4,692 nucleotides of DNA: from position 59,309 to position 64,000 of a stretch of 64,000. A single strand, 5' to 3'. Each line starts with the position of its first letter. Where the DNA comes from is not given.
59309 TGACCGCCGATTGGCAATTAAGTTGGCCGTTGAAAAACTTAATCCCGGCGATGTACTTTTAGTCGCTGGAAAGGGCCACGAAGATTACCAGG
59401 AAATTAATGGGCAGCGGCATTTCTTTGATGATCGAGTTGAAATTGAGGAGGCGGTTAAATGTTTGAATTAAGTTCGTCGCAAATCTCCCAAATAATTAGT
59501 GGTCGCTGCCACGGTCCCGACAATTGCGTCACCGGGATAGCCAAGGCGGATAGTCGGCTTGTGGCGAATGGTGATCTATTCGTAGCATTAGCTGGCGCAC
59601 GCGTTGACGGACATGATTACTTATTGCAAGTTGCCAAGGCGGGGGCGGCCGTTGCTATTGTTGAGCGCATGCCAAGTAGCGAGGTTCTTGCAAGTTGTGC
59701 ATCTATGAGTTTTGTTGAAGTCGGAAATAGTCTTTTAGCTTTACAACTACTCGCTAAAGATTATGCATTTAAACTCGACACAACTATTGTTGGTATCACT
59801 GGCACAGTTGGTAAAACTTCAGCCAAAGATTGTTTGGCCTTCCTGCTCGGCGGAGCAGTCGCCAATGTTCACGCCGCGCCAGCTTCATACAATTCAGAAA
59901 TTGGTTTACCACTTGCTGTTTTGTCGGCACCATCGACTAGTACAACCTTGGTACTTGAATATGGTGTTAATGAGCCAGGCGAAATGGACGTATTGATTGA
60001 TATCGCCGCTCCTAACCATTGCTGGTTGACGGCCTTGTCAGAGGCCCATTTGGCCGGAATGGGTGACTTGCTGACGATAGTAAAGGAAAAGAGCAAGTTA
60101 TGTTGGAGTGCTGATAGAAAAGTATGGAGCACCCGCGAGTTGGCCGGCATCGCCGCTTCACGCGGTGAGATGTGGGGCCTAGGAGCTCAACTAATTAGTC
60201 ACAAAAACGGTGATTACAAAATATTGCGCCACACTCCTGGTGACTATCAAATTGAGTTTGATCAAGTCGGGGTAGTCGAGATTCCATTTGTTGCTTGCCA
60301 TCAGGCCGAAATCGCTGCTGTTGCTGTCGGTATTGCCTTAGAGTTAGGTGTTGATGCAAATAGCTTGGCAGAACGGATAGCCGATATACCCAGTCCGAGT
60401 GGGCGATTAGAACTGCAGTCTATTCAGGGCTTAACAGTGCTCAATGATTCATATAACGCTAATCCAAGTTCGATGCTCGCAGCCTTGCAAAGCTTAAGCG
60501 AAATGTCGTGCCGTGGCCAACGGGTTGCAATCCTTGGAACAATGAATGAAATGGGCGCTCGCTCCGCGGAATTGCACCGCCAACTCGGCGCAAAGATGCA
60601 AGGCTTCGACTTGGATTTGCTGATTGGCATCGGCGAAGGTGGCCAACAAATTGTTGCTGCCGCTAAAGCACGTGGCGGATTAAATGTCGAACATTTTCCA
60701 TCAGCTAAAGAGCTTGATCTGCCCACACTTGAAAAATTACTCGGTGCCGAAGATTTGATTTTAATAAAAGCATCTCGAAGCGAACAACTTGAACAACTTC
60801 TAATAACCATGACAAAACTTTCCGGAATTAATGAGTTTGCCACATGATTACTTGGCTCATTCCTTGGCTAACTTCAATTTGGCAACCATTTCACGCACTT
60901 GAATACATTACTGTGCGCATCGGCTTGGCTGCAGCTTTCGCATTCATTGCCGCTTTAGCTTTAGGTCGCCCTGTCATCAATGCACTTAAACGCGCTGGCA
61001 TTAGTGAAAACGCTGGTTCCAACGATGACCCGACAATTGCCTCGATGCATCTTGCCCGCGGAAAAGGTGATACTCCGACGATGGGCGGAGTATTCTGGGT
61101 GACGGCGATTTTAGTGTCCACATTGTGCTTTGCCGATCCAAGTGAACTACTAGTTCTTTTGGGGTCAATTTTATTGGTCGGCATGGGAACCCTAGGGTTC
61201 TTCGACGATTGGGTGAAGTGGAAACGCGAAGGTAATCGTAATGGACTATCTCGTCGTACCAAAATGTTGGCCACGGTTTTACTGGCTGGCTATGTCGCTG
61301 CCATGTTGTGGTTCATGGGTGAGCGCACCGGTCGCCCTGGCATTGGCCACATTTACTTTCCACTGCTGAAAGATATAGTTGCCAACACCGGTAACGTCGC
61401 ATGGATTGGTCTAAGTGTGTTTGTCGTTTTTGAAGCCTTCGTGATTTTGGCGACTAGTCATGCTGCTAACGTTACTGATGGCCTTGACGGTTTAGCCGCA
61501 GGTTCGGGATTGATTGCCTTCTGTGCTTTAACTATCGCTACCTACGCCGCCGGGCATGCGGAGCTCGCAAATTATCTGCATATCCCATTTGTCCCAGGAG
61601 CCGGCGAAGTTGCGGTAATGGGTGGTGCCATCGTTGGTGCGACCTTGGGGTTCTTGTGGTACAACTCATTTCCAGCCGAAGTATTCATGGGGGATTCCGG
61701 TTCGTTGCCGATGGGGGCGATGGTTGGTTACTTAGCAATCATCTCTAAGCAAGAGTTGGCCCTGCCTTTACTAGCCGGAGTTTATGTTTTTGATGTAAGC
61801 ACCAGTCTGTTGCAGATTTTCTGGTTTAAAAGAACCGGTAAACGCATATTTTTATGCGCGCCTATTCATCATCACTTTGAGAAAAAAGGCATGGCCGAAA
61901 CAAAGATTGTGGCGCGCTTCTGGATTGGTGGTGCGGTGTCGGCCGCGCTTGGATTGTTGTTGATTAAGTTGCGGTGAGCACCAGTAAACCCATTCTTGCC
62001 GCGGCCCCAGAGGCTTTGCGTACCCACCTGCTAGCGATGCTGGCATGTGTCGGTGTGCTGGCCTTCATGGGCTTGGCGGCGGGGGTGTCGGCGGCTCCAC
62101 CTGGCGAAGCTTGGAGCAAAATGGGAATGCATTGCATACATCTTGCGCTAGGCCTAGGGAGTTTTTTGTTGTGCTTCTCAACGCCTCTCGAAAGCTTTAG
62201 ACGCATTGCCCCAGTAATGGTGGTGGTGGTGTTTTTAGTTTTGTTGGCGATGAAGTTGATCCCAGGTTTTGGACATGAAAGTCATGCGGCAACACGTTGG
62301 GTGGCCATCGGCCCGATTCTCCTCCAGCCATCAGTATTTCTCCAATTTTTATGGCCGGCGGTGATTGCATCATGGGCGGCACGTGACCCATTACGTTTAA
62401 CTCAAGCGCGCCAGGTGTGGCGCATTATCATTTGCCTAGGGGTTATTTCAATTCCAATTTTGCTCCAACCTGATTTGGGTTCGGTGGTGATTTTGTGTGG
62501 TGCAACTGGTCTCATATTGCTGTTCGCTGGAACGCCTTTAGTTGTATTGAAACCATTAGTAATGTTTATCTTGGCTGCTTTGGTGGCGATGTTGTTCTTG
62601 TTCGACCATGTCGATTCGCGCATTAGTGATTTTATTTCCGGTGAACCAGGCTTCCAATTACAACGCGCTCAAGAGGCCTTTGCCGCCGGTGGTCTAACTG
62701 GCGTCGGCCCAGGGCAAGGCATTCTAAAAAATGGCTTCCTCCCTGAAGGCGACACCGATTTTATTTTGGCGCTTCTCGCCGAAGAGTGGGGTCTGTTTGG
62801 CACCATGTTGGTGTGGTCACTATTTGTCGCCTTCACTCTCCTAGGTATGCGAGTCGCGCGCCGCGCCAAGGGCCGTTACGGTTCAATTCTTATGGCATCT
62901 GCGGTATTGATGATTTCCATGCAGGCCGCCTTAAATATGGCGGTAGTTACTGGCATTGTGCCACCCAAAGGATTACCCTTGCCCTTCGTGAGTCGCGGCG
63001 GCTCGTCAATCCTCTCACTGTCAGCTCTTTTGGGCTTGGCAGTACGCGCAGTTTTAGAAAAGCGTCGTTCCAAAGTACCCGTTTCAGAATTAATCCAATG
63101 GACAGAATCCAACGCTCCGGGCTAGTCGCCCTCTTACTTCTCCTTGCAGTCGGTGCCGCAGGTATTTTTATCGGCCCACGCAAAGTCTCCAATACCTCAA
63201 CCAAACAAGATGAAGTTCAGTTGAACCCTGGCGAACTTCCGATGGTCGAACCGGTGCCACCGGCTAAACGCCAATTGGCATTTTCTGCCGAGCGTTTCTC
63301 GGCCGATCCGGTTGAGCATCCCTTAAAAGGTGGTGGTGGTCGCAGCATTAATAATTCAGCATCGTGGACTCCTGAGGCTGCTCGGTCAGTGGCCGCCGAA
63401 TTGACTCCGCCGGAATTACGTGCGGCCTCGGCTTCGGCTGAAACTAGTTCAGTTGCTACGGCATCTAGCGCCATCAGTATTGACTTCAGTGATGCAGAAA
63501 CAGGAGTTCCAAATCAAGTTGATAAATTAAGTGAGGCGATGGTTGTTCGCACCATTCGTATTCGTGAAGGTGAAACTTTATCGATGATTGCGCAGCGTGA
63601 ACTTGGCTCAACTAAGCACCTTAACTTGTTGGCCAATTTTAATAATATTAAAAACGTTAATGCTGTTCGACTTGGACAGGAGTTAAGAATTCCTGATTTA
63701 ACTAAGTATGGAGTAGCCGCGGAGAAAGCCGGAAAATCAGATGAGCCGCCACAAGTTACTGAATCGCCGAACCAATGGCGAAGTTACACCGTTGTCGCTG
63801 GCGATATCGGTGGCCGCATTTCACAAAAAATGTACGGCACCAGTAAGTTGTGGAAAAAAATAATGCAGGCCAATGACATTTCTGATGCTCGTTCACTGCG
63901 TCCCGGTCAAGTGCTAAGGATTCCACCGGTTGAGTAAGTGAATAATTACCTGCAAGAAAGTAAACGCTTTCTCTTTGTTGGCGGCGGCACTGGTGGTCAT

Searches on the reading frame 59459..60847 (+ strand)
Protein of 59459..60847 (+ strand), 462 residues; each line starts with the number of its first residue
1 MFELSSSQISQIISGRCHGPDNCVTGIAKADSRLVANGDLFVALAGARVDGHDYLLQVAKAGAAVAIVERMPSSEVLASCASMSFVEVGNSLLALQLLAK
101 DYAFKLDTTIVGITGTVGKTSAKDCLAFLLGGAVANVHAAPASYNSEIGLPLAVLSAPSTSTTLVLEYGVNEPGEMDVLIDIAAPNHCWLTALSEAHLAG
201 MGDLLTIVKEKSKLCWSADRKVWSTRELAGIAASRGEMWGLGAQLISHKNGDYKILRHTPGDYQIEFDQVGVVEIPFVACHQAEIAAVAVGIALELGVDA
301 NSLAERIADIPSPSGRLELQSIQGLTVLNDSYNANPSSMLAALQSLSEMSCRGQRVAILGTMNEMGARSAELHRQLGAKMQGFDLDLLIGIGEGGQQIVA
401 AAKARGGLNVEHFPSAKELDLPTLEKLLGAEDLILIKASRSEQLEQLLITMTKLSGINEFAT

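Call 69: search_protein_families(library=pfam, proteins=[window:59459-60847:+], max_evalue=0.01)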
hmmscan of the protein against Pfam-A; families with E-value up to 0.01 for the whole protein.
window:59459-60847:+ (462 aa): 3 families
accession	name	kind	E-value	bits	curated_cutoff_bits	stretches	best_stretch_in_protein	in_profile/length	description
PF02875.26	Mur_ligase_C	-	2e-19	71.1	28.4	1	315-440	1-127/127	Mur ligase, glutamate ligase domain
PF08245.18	Mur_ligase_M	-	8.6e-14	52.4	24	1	113-215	1-110/200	Mur ligase middle domain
PF01225.30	Mur_ligase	-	7.9e-07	29.8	21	1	30-73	7-55/95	Mur ligase family, catalytic domain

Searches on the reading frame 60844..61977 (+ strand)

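Call 69: search_protein_families(library=pfam, proteins=[window:60844-61977:+], max_evalue=0.01)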
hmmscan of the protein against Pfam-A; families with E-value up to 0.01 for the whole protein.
window:60844-61977:+ (377 aa): 2 families
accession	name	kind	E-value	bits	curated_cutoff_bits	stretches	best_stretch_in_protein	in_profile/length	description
PF00953.26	Glycos_transf_4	-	3.5e-27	95.8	27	1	108-301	5-159/160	Glycosyl transferase family 4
PF10555.14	MraY_sig1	-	0.0051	16.6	20.1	1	75-84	2-11/13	Phospho-N-acetylmuramoyl-pentapeptide-transferase signature 1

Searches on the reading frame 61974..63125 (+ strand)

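Call 69: search_protein_families(library=pfam, proteins=[window:61974-63125:+], max_evalue=0.01)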
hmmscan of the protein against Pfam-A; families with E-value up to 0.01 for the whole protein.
window:61974-63125:+ (383 aa): 1 family
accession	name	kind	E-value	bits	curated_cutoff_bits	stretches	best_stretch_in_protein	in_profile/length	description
PF01098.24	FTSW_RODA_SPOVE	-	1.7e-66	225.1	26.4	1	19-361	7-352/356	Cell cycle protein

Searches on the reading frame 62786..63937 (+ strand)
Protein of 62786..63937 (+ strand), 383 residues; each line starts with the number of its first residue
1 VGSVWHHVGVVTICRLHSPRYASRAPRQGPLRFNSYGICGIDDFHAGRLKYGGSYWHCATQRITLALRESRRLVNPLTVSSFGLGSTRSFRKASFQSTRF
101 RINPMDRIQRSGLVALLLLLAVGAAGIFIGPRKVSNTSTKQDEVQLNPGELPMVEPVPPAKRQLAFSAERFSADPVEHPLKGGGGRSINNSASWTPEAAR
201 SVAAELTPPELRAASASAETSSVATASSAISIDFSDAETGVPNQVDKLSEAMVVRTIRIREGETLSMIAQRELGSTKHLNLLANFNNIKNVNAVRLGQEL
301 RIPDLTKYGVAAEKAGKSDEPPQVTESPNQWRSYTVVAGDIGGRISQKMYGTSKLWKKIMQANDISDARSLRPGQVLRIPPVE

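Call 69: search_protein_families(library=pfam, proteins=[window:62786-63937:+], max_evalue=0.01)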
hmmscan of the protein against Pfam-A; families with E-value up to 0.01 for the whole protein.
window:62786-63937:+ (383 aa): 1 family
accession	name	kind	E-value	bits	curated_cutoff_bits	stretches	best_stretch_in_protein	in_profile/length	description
PF01476.26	LysM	-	7.8e-15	55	20.9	2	334-380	1-43/43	LysM domain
